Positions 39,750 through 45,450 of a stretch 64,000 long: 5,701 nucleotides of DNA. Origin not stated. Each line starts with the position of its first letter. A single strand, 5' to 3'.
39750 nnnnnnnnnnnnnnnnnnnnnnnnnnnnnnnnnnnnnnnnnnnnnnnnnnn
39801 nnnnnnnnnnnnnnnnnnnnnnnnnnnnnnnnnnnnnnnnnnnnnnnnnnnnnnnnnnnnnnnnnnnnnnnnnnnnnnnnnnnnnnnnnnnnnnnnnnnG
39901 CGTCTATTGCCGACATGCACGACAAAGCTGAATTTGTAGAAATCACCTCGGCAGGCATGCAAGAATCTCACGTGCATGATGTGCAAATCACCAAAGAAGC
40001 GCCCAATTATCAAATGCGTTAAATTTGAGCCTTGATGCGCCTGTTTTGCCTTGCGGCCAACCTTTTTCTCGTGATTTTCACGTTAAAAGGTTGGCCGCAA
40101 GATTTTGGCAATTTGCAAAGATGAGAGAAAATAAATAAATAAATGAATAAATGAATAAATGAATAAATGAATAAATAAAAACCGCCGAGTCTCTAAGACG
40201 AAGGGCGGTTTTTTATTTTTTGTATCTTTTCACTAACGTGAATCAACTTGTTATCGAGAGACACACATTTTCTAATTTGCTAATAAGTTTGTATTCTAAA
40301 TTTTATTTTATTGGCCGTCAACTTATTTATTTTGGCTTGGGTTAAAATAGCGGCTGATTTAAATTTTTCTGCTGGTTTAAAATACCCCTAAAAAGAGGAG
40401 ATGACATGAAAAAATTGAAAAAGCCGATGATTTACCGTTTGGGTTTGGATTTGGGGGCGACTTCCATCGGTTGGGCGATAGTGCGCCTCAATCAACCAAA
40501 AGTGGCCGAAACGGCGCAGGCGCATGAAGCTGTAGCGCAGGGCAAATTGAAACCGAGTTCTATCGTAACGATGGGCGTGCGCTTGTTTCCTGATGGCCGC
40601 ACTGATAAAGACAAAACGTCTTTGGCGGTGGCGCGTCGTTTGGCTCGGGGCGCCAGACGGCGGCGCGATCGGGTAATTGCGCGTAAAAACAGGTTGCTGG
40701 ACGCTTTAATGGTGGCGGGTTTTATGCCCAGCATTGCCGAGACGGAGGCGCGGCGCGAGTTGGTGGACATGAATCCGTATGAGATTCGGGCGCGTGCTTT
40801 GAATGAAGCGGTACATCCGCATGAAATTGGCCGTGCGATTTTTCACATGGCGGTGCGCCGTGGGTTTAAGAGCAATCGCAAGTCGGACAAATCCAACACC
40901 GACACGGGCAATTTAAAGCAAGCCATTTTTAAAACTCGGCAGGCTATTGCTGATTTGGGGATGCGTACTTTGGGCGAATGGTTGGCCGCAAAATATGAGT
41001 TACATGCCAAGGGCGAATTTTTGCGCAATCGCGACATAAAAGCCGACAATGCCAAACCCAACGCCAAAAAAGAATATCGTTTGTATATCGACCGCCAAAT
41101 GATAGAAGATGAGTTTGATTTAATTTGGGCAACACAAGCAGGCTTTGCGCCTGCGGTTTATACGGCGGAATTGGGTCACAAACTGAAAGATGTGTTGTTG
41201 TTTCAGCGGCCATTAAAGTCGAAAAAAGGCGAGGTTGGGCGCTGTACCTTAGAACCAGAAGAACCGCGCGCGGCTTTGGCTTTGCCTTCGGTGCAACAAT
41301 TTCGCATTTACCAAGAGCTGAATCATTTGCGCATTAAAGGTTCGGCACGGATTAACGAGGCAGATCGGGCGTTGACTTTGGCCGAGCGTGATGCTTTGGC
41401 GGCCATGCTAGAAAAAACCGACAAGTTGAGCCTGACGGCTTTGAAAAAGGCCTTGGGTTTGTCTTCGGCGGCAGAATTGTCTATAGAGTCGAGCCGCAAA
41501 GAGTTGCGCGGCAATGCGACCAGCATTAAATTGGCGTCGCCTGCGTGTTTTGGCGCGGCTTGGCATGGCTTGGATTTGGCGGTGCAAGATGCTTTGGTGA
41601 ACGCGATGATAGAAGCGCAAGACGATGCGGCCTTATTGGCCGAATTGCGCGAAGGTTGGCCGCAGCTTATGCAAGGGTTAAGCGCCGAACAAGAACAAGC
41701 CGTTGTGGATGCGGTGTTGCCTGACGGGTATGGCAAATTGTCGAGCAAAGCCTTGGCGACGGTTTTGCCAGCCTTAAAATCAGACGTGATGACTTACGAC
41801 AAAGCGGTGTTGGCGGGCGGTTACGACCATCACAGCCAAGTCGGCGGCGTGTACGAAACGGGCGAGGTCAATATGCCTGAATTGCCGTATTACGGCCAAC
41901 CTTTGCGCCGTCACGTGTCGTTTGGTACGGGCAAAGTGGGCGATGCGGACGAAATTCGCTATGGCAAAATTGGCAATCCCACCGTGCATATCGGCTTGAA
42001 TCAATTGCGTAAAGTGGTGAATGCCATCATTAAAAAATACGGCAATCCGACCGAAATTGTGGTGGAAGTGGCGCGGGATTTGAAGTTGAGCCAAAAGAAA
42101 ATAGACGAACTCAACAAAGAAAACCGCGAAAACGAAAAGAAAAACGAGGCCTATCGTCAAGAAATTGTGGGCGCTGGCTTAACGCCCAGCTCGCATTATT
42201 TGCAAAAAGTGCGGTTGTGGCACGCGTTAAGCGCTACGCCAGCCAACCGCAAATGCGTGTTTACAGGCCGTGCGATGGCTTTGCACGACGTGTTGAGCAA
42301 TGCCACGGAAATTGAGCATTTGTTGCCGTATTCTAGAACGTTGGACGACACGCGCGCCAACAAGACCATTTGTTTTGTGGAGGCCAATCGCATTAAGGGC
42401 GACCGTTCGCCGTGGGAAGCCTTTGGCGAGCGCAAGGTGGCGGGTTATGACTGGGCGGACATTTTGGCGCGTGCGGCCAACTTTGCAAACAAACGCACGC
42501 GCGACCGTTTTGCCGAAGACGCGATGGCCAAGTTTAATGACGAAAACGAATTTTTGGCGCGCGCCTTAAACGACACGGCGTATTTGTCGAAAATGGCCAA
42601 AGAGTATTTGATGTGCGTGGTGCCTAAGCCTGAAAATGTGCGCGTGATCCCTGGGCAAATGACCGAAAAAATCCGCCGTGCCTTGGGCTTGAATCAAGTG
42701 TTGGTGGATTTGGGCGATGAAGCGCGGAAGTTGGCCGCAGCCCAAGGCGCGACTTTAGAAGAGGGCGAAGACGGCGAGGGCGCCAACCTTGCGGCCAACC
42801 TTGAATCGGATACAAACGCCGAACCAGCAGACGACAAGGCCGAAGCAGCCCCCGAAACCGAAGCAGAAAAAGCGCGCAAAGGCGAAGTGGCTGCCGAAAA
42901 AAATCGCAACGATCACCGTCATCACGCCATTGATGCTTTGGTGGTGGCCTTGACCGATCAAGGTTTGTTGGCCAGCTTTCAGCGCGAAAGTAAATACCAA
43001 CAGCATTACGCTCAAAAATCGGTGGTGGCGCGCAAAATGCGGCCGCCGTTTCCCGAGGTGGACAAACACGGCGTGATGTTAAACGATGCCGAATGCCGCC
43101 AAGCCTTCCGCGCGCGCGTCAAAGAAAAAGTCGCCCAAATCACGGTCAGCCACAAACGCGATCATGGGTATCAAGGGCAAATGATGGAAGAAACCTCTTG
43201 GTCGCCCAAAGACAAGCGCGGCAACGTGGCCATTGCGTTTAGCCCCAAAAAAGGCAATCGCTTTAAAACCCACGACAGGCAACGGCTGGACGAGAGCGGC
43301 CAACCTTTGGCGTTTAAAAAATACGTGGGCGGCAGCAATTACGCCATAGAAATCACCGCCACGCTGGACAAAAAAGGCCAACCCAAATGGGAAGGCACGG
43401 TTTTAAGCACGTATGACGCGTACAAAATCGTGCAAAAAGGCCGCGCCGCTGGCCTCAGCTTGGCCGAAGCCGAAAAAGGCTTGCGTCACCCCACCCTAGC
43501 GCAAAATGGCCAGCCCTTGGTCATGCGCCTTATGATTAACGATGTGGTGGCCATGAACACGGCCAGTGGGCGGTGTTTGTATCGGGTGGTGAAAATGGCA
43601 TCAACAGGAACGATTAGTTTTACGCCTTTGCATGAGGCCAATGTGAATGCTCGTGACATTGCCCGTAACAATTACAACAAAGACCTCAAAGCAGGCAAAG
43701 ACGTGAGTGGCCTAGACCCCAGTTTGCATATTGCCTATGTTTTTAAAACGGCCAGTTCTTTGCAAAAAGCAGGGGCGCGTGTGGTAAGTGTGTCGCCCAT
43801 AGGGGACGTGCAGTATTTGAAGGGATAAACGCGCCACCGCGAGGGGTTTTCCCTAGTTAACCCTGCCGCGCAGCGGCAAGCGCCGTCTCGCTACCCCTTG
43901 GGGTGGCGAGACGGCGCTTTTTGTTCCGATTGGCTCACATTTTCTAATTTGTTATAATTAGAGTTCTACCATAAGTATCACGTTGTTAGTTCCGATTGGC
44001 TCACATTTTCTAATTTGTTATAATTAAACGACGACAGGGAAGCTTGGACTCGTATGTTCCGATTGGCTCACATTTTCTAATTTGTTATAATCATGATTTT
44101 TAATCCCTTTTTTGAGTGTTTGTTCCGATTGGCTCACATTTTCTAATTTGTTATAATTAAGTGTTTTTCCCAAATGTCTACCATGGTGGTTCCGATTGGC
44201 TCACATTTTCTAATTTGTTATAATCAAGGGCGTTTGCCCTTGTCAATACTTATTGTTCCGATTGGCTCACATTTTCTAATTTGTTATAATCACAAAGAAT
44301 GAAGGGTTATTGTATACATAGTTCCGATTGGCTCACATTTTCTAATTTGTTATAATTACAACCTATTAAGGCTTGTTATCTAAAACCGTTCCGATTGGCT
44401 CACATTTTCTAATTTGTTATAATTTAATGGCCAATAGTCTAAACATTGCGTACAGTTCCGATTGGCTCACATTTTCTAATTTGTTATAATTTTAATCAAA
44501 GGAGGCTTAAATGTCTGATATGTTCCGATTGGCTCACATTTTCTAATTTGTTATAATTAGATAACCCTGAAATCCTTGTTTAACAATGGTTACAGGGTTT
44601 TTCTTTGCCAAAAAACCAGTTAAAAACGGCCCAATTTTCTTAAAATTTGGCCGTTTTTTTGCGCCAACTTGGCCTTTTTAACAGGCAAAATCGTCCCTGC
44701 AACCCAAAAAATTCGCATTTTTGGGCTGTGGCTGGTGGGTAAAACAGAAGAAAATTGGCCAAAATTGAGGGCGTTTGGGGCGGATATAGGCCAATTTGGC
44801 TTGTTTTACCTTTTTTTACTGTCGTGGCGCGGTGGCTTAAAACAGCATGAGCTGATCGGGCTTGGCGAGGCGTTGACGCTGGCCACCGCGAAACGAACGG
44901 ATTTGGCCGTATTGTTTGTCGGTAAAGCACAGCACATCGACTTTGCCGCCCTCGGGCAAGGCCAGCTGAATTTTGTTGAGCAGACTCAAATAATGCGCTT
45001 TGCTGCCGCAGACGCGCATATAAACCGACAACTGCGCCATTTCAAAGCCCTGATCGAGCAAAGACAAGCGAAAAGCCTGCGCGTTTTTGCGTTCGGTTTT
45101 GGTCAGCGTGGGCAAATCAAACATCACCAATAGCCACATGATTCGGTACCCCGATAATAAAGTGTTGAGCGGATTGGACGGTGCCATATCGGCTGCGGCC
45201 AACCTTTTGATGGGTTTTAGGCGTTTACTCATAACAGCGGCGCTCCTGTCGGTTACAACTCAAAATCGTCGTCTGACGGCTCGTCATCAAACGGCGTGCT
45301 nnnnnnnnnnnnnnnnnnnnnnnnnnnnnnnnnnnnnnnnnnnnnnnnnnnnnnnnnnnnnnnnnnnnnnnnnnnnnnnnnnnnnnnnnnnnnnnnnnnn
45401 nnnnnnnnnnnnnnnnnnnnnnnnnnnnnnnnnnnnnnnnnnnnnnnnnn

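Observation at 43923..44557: Every CRISPR repeat ends in a perfect extended -10 promoter (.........)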

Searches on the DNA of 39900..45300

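Call 57: search_rna_families(source=window, start=39900, end=45300, threshold=evalue, max_evalue=5)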
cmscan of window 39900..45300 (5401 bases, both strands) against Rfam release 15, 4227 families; matches with E-value up to 5: 12.
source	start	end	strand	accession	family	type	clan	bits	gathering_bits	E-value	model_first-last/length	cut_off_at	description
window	43835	43922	+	RF01812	Pxr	Gene; sRNA;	-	25.8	80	0.19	1-109/109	no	Pxr regulatory sRNA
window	44631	44770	+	RF04189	icd-II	Cis-reg;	-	24.4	99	0.61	1-133/133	no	icd-II ncRNA motif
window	44587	44660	+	RF02618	SSRC34_2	Gene; sRNA;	-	23.5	48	1.5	1-125/125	no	Streptococcus sRNA 34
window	43878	43919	-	RF03991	mir-9209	Gene; miRNA;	-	22.6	90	0.3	16-59/72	no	mir-9209 microRNA precursor family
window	40341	40439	-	RF01859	Phe_leader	Cis-reg; leader;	-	22.6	55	2.1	1-125/125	no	Phenylalanine leader peptide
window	40174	40232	-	RF02054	STnc420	Gene; sRNA;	-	21.5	70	1.2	8-54/58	no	Salmonella enterica sRNA STnc420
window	40156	40243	-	RF02621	BSnc120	Gene; sRNA;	-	18.3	114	2.6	1-88/88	no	Brucella sRNA 120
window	43523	43569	-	RF00032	Histone3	Cis-reg;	-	17.2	34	0.73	1-46/46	no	Histone 3' UTR stem-loop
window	40331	40406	-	RF02219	ZNRD1-AS1_2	Gene; lncRNA;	-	15.9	60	2.1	1-76/76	no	ZNRD1 antisense RNA 1 conserved region 2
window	44834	44894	+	RF01129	sR44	Gene; snRNA; snoRNA; CD-box;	-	15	45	3.4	1-55/55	no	Small nucleolar RNA sR44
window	44582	44709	-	RF01259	snR63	Gene; snRNA; snoRNA; CD-box;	CL00061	14.1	50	2.3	1-255/255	no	Small nucleolar RNA snR63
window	43842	43927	+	RF02741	Rev44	Gene; antisense;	-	12.5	178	4.1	1-336/336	no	Soft rot Enterobacteriaceae Rev 44 asRNA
